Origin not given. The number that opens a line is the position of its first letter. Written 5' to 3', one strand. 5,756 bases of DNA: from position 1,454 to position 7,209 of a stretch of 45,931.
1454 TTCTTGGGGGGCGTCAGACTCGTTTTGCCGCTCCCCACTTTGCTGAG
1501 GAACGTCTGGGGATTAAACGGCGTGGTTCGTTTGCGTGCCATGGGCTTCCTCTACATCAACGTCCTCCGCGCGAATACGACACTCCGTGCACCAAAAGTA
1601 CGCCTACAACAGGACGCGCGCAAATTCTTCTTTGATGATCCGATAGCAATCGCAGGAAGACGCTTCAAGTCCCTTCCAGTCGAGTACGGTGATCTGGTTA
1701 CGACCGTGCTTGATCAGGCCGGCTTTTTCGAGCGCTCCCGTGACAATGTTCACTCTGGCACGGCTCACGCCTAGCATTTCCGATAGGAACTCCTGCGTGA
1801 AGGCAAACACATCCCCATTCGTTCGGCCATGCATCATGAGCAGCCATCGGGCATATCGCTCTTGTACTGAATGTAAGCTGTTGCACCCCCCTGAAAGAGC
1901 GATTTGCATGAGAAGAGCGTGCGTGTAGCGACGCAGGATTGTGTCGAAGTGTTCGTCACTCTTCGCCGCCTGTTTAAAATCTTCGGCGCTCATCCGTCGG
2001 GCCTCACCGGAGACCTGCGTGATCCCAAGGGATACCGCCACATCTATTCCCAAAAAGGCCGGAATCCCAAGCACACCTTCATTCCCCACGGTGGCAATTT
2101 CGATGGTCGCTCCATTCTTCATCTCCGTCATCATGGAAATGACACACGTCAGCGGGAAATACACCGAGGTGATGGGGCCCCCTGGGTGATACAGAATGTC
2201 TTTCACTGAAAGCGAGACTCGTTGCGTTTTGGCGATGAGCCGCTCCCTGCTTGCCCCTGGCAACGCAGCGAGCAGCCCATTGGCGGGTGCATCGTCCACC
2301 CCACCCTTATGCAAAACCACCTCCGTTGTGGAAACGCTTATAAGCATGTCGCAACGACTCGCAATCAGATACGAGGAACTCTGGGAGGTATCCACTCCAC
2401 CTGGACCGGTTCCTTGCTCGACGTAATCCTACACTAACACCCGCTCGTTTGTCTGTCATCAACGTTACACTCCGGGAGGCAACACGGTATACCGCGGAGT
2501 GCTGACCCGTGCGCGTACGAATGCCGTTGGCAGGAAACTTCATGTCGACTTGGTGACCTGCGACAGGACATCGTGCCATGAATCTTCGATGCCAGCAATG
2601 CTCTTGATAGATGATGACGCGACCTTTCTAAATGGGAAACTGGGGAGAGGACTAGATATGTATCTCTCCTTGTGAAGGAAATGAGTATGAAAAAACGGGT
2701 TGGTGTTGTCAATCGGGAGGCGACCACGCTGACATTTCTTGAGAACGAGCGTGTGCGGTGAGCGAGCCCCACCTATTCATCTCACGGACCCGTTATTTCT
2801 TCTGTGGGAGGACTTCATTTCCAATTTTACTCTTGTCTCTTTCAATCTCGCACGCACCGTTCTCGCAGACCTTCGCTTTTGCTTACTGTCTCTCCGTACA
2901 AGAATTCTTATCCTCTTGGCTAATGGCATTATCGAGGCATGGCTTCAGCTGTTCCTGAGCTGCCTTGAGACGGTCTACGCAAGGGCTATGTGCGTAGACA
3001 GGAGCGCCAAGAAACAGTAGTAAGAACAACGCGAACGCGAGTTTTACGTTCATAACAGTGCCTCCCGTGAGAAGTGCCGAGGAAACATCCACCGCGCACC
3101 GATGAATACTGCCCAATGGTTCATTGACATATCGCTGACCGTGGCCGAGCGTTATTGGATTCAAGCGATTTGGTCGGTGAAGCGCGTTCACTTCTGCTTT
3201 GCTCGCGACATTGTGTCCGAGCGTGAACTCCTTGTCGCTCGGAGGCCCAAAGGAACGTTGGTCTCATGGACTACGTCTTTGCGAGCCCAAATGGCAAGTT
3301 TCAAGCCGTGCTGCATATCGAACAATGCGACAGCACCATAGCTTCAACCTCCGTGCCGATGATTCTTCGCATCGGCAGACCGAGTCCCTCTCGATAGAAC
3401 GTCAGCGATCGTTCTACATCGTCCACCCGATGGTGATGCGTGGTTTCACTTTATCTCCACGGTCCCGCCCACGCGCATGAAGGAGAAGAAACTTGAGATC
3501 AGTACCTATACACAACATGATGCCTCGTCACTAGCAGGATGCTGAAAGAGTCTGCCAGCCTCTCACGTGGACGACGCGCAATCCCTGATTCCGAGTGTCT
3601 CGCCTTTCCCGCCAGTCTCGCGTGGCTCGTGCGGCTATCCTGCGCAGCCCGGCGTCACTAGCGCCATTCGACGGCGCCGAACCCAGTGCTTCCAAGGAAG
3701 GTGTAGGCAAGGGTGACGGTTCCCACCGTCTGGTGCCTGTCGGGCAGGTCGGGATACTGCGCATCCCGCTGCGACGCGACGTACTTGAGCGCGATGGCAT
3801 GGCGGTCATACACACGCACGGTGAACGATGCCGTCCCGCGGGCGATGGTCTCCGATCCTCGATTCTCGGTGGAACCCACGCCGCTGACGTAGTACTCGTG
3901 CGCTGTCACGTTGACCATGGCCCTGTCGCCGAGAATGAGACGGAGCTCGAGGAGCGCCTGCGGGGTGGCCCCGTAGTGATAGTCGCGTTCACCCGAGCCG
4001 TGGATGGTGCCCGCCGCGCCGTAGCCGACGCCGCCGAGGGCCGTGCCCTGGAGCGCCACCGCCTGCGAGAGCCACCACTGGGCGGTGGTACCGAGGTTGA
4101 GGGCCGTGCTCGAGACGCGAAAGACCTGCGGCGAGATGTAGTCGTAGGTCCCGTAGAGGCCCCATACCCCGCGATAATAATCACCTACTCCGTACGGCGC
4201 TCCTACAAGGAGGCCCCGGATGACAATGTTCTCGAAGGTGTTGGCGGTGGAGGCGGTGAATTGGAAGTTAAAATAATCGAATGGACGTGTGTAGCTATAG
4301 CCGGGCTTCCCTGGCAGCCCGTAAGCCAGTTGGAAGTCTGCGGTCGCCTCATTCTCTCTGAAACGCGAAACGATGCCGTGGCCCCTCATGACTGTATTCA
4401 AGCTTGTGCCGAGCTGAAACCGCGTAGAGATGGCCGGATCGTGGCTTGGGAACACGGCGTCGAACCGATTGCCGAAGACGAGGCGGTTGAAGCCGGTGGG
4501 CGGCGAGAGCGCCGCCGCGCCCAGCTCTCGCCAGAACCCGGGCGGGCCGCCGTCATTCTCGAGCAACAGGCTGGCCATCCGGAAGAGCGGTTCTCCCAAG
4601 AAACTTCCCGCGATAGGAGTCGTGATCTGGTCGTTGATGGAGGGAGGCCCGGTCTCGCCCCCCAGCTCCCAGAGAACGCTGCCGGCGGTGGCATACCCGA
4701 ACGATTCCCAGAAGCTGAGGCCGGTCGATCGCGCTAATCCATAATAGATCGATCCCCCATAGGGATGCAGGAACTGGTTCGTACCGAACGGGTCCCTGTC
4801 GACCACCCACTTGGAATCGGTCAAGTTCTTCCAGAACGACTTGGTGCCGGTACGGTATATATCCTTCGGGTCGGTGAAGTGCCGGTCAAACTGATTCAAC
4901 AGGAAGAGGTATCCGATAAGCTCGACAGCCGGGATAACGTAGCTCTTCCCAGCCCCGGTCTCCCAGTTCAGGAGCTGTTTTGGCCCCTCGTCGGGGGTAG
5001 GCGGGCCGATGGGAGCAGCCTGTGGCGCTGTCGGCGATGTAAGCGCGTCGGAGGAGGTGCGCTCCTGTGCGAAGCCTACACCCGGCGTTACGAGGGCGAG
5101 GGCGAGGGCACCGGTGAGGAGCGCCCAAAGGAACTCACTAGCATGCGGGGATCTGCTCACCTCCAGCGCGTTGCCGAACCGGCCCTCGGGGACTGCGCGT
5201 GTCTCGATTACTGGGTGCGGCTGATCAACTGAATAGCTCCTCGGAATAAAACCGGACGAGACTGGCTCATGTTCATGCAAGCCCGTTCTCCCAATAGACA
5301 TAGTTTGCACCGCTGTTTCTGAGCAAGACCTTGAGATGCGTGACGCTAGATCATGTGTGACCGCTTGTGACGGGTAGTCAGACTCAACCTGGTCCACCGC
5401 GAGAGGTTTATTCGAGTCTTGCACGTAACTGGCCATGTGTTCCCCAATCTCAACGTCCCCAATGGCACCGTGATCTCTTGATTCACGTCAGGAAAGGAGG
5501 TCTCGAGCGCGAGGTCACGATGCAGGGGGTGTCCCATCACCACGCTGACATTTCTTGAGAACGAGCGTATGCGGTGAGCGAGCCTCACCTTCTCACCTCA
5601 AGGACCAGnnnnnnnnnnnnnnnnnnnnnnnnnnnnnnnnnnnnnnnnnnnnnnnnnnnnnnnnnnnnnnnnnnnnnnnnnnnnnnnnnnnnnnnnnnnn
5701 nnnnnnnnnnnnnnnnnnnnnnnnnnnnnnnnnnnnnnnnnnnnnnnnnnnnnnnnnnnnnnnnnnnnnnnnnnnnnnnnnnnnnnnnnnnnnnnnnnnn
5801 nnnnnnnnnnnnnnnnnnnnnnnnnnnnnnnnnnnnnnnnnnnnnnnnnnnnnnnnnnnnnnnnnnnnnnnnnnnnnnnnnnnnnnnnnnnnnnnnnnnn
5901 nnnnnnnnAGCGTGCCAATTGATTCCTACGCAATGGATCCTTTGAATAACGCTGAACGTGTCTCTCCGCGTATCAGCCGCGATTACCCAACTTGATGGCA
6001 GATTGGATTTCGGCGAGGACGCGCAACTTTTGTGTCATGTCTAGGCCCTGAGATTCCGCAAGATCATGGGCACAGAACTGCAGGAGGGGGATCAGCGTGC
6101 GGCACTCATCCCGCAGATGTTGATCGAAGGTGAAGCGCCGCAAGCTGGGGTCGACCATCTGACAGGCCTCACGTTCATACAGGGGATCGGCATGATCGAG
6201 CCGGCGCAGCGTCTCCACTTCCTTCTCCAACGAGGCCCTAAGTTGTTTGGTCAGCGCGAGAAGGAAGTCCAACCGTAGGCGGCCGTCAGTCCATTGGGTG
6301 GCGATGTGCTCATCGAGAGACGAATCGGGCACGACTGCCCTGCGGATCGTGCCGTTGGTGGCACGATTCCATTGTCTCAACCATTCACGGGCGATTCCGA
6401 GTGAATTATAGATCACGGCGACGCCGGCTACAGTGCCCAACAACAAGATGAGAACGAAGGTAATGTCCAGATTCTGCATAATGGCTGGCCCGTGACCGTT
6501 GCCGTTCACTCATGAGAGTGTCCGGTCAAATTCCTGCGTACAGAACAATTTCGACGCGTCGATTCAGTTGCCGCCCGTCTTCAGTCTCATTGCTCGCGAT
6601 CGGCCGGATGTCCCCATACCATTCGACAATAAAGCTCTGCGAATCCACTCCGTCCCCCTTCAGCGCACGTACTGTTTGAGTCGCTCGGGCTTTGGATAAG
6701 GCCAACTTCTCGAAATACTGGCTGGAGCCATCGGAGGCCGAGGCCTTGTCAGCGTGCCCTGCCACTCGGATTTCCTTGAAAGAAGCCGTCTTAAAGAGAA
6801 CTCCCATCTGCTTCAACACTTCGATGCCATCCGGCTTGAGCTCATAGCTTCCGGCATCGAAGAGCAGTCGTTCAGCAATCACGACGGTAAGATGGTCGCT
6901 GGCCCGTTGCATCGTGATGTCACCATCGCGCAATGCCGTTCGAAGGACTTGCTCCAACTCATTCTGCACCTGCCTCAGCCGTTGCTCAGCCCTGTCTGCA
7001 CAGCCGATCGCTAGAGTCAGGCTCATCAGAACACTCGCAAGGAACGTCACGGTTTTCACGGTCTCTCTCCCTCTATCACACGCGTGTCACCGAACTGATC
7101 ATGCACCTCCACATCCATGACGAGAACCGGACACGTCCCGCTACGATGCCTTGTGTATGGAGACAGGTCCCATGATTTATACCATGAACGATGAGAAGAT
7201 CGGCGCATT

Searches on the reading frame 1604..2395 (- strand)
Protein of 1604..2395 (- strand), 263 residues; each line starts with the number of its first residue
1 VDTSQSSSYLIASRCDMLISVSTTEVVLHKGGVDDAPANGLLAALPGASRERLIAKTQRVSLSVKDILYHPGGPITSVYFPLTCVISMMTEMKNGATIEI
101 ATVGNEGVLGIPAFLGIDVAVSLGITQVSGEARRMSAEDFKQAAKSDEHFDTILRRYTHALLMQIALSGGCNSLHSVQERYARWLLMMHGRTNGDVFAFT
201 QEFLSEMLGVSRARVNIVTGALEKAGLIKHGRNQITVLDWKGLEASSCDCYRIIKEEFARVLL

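Call 17: search_protein_families(library=pfam, proteins=[window:1604-2395:-], max_evalue=0.001)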
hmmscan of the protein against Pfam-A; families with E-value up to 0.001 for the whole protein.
window:1604-2395:- (263 aa): 2 families
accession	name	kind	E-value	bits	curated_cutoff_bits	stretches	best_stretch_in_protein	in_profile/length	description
PF13545.12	HTH_Crp_2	-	1.6e-15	57.2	27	1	179-245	1-69/70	Crp-like helix-turn-helix domain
PF00027.35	cNMP_binding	-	5.3e-06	26.8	27.5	1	61-146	3-88/89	Cyclic nucleotide-binding domain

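Call 22: search_protein_families(library=ncbifam, proteins=[window:1604-2395:-], max_evalue=0.001)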
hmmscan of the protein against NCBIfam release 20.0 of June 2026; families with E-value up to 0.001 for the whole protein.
window:1604-2395:- (263 aa): 0 families

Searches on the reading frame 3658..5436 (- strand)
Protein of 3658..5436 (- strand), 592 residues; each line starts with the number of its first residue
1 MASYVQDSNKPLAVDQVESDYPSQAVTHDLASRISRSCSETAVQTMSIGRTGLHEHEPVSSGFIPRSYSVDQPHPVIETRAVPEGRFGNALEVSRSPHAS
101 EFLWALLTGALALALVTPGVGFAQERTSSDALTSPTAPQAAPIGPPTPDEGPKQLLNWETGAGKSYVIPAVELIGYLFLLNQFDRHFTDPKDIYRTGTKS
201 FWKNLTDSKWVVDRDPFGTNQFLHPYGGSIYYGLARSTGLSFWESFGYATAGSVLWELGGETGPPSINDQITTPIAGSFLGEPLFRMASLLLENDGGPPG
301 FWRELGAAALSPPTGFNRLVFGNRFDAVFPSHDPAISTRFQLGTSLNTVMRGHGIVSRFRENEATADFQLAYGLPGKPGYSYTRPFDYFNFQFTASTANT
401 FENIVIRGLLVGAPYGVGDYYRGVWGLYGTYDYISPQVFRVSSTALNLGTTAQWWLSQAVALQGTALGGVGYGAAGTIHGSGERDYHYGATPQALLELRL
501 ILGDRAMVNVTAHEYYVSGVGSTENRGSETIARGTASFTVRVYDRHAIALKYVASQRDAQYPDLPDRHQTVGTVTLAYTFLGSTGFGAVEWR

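Call 17: search_protein_families(library=pfam, proteins=[window:3658-5436:-], max_evalue=0.001)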
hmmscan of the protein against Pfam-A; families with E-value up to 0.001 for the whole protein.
window:3658-5436:- (592 aa): 1 family
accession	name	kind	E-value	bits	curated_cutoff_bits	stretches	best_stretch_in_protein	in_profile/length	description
PF13084.11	DUF3943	-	5.6e-34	116.7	27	1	210-312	2-107/108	Domain of unknown function (DUF3943)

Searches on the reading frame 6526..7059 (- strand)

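Call 17: search_protein_families(library=pfam, proteins=[window:6526-7059:-], max_evalue=0.001)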
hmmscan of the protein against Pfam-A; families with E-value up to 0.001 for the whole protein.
window:6526-7059:- (177 aa): 1 family
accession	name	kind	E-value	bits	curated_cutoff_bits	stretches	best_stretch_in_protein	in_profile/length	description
PF00691.25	OmpA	-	1.3e-14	54.7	27.2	1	66-167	1-98/98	OmpA family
